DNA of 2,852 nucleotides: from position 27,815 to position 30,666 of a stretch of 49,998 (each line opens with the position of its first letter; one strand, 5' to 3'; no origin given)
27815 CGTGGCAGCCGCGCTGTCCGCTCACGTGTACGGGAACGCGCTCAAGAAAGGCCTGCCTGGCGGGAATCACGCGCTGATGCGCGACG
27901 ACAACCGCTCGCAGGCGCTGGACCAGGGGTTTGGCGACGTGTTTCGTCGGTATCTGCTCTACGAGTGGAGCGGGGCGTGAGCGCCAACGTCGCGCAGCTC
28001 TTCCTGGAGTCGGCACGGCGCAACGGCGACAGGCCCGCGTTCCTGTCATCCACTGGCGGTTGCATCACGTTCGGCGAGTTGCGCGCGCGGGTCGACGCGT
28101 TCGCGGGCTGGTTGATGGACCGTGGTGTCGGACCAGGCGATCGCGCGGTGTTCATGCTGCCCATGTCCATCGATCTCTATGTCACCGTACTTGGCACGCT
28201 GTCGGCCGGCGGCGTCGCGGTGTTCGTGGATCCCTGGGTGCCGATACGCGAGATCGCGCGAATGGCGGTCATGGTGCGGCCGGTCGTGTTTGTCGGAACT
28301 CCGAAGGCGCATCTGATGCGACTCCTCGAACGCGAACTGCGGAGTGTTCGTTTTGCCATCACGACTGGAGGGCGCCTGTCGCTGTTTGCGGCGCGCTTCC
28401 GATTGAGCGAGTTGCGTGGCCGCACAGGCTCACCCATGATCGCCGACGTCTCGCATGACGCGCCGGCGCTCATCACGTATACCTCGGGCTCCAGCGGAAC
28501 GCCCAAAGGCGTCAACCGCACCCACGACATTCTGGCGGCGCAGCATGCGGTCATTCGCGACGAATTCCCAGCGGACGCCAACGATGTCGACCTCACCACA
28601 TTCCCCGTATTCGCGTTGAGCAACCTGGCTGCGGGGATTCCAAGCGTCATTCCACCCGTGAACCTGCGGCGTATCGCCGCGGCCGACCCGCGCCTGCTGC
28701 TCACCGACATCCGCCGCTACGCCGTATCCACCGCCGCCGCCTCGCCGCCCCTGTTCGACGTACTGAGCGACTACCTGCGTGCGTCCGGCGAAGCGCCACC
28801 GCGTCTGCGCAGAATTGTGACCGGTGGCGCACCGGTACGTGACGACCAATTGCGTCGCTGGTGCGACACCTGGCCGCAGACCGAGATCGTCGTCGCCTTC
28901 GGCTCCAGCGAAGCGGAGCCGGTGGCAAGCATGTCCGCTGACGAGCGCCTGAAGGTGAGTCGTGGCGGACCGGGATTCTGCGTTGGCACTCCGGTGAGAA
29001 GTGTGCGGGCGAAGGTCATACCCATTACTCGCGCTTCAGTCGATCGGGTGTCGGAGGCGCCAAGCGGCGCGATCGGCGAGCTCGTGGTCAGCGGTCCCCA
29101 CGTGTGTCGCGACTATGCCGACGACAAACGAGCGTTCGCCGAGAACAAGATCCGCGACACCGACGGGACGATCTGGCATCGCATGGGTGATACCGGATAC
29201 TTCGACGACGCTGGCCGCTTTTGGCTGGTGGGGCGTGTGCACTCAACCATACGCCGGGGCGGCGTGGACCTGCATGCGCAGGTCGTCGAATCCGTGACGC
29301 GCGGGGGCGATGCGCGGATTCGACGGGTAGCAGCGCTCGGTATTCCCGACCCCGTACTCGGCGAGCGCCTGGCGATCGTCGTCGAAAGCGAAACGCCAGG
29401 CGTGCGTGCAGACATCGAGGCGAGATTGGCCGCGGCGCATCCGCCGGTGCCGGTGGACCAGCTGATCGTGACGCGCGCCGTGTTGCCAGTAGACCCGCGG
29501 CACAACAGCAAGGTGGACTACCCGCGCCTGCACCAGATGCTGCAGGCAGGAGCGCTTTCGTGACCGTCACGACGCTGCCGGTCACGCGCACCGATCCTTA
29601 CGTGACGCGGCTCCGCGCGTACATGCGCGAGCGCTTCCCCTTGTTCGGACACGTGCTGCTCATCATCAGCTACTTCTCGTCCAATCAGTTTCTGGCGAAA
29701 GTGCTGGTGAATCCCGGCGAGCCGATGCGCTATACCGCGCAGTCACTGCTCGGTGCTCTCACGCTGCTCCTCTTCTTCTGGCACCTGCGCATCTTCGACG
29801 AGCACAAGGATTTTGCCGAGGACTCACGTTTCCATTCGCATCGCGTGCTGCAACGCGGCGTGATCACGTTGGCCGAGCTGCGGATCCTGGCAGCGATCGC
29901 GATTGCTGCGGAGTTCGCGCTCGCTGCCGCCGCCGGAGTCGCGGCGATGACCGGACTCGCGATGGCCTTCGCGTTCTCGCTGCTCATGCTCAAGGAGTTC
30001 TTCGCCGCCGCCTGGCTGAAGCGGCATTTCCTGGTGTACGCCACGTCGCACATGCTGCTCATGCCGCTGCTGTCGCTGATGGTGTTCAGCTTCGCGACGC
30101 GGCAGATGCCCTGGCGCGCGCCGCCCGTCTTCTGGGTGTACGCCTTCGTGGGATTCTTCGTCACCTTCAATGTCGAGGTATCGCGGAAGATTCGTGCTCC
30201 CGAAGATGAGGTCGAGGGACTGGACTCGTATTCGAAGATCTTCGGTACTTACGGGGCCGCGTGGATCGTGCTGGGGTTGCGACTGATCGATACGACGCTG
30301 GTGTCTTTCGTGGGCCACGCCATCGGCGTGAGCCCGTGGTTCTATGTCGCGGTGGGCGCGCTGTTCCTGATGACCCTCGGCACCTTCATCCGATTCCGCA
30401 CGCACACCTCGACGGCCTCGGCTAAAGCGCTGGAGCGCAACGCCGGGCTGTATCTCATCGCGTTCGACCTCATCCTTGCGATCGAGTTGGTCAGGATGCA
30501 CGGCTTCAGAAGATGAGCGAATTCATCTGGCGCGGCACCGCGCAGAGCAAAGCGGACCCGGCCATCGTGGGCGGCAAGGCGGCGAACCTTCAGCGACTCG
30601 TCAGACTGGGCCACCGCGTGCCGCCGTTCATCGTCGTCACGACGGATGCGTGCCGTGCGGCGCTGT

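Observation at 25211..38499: Two convergent, translationally coupled operons mixing isoprenoid, acyl-activating and head-group enzymes: candidate uncharacterised lipid or surface-metabolite pathway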

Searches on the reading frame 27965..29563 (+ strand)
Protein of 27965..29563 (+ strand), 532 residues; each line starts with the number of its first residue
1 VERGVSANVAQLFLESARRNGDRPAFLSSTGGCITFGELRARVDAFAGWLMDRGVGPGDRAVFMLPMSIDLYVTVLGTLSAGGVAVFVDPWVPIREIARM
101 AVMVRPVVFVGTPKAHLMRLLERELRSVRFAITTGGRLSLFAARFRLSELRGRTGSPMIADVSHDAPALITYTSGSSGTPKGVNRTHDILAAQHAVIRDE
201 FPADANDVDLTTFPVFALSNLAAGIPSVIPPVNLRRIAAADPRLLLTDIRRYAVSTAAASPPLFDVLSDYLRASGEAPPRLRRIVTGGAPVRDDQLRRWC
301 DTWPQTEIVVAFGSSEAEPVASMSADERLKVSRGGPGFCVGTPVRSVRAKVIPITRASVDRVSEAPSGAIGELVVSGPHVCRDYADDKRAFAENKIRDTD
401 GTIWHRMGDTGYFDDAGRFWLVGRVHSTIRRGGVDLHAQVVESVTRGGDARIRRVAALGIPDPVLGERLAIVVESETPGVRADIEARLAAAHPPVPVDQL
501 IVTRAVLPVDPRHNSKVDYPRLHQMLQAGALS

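Call 3: search_protein_families(library=pfam, proteins=[window:27965-29563:+], max_evalue=0.01)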
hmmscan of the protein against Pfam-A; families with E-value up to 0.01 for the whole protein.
window:27965-29563:+ (532 aa): 1 family
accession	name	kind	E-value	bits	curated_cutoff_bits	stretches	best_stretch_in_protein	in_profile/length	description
PF00501.34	AMP-binding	-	3.6e-52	177.9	29.9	1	15-384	3-383/384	AMP-binding enzyme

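Call 4: search_protein_families(library=ncbifam, proteins=[window:27965-29563:+], max_evalue=0.01)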
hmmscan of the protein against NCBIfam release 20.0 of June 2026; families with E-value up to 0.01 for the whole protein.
window:27965-29563:+ (532 aa): 102 families (the best 25 are shown)
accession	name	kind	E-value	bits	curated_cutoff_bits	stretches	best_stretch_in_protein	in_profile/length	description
NF006754.0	PRK09274.1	equivalog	2e-118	396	478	1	33-528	41-549/555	fatty acid CoA ligase family protein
NF045786.1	OlefBLtnSynXan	equivalog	3.4e-81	273.3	900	1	31-522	35-537/544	olefin beta-lactone synthetase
NF045785.1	OlefBLtnSynShew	equivalog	8.4e-70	235.7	850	1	34-429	38-447/552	olefin beta-lactone synthetase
NF004837.0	PRK06187.1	subfamily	1.7e-48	165.2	476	1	6-475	7-471/531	long-chain-fatty-acid--CoA ligase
TIGR01733.1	AA-adenyl-dom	subfamily_domain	1.8e-42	145.6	317.4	1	35-442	1-395/409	amino acid adenylation domain-containing protein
NF005857.1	PRK07786.1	exception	9.7e-39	133.2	733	1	28-473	29-460/513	fatty-acid--CoA ligase FadD5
NF004511.1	PRK05852.1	equivalog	4.9e-34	117.8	650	1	11-476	3-455/505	FadD7 family fatty acid--CoA ligase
NF006181.0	PRK08314.1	subfamily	9.9e-34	116.5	705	2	154-474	193-501/563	long-chain-fatty-acid--CoA ligase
TIGR03098.1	ligase_PEP_1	hypoth_equivalog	3.1e-33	115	592.35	1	9-520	2-512/517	acyl-CoA ligase (AMP-forming), exosortase A system-associated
NF006182.0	PRK08316.1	subfamily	7.4e-33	113.8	663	1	6-475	10-467/523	fatty acyl-CoA synthetase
NF005801.1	PRK07656.1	equivalog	3.9e-32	111.6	657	1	10-475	4-453/500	FadD3 family acyl-CoA ligase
NF004758.0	PRK06087.1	equivalog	9e-32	110.2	736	1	8-475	25-482/548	medium-chain fatty-acid--CoA ligase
NF005676.0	PRK07470.1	equivalog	6.3e-31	107.6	774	1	7-481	20-485/544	acyl-CoA synthetase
NF004229.0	PRK05677.1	subfamily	4.3e-30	104.7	879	2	151-475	193-504/563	long-chain-fatty-acid--CoA ligase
NF005714.0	PRK07529.1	subfamily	1.1e-28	99.9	632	2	161-467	214-516/640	acyl-CoA synthetase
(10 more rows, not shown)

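Call 21: search_solved_structures(query=window:27965-29563:+, max_evalue=1e-20)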
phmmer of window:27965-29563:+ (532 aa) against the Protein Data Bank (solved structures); distinct sequences matched with E-value up to 1e-20: 14.
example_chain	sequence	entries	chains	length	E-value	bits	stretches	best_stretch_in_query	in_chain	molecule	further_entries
8r2q_A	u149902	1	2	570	3.7e-35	125.1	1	18-469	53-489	Probable fatty-acid-CoA ligase FadD5 (Fatty-acid-CoA synthetase) (Fatty-acid-CoA synthase)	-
8r2r_A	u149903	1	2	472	4.3e-34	121.6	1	18-444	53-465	Probable fatty-acid-CoA ligase FadD5 (Fatty-acid-CoA synthetase) (Fatty-acid-CoA synthase)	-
6mfy_A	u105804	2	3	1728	5.8e-31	111.3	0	33-435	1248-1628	Linear gramicidin synthase subunit A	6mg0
6mfz_A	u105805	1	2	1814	7.5e-31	110.9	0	33-435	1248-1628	Linear gramicidin synthase subunit A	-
9be3_A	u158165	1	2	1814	7.5e-31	110.9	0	33-435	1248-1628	Linear gramicidin synthase subunit A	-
9be4_A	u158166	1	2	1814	7.5e-31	110.9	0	33-435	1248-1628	Linear gramicidin synthase subunit A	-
9meh_A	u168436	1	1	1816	7.6e-31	110.9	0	33-435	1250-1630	Linear gramicidin synthase subunit A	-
3a9u_A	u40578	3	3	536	2e-25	93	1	13-479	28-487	4-coumarate--CoA ligase | 4-coumarate:CoA ligase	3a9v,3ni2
8wev_A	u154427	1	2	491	1.1e-24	90.6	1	29-482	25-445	Feruloyl-CoA Synthetase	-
8weu_A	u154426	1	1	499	1.2e-24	90.5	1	29-482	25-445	Fatty-acyl-CoA synthase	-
4fuq_A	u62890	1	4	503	2.4e-21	79.6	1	25-475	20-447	Malonyl CoA synthetase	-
4fut_A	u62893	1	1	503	2.4e-21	79.6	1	25-475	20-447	Malonyl CoA synthetase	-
4gxq_A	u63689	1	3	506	2.8e-21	79.4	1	25-473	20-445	Malonyl CoA synthetase, Benzoate-CoA ligase Chimeric protein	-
4gxr_A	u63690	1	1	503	5.6e-21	78.4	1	25-472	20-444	Malonyl CoA synthetase, Benzoate-CoA ligase Chimeric protein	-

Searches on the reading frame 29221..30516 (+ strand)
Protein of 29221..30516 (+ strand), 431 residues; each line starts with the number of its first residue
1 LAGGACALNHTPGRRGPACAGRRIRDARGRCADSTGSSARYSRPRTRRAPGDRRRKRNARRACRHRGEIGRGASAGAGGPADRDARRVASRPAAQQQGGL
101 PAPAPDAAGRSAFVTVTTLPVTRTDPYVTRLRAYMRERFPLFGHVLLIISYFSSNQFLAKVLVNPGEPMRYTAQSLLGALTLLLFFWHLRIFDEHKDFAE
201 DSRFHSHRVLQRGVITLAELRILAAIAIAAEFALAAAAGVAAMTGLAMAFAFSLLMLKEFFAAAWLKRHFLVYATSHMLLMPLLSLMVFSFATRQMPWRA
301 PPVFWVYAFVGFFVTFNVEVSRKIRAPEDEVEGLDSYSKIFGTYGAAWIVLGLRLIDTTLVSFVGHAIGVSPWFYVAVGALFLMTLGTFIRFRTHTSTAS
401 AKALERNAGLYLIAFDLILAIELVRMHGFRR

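Call 3: search_protein_families(library=pfam, proteins=[window:29221-30516:+], max_evalue=0.01)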
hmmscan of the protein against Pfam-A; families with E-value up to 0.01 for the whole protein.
window:29221-30516:+ (431 aa): 1 family
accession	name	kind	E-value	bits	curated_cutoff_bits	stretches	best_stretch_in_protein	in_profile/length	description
PF01040.23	UbiA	-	5e-10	39.5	34.2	1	175-403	22-243/250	UbiA prenyltransferase family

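Call 4: search_protein_families(library=ncbifam, proteins=[window:29221-30516:+], max_evalue=0.01)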
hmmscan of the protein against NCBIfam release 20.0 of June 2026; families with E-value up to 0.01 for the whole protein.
window:29221-30516:+ (431 aa): 3 families
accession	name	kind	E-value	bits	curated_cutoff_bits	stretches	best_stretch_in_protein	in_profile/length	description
NF010118.0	PRK13592.1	equivalog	3.5e-21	75.9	443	1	128-358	2-230/299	prenyltransferase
NF004617.0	PRK05951.1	equivalog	7e-21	74.6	239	1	133-353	3-233/306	prenyltransferase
NF009523.0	PRK12884.1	equivalog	0.00019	20.7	269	1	172-405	36-259/279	prenyltransferase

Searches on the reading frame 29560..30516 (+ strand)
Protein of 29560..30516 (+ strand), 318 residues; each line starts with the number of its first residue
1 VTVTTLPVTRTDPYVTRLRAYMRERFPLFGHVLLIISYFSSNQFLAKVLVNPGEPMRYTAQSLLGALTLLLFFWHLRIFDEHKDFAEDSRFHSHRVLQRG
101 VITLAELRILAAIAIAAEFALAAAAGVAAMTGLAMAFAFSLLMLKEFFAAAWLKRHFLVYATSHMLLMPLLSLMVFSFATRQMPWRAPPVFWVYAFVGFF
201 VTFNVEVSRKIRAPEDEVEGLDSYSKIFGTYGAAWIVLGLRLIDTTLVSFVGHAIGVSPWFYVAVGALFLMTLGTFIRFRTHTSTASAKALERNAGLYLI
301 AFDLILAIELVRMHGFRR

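Call 30: search_solved_structures(query=window:29560-30516:+, max_evalue=10, show_alignments=2)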
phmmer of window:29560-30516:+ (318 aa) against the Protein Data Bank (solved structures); distinct sequences matched with E-value up to 10: 0.

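Call 76: search_solved_structures(query=A3, max_evalue=10, show_alignments=1)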
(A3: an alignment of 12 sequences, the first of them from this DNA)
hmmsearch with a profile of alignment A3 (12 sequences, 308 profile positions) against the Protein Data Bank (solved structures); distinct sequences matched with E-value up to 10: 4.
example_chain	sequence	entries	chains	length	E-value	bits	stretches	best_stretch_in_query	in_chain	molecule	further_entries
6m31_A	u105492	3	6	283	1.1e-05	27.9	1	51-135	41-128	Digeranylgeranylglyceryl phosphate synthase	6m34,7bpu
9sau_C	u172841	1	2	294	0.015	17.7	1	72-270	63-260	Chlorophyll a synthase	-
9sas_C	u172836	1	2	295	0.016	17.5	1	72-270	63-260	Chlorophyll a synthase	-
4od4_A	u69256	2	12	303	7.9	8.7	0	73-127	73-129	4-hydroxybenzoate octaprenyltransferase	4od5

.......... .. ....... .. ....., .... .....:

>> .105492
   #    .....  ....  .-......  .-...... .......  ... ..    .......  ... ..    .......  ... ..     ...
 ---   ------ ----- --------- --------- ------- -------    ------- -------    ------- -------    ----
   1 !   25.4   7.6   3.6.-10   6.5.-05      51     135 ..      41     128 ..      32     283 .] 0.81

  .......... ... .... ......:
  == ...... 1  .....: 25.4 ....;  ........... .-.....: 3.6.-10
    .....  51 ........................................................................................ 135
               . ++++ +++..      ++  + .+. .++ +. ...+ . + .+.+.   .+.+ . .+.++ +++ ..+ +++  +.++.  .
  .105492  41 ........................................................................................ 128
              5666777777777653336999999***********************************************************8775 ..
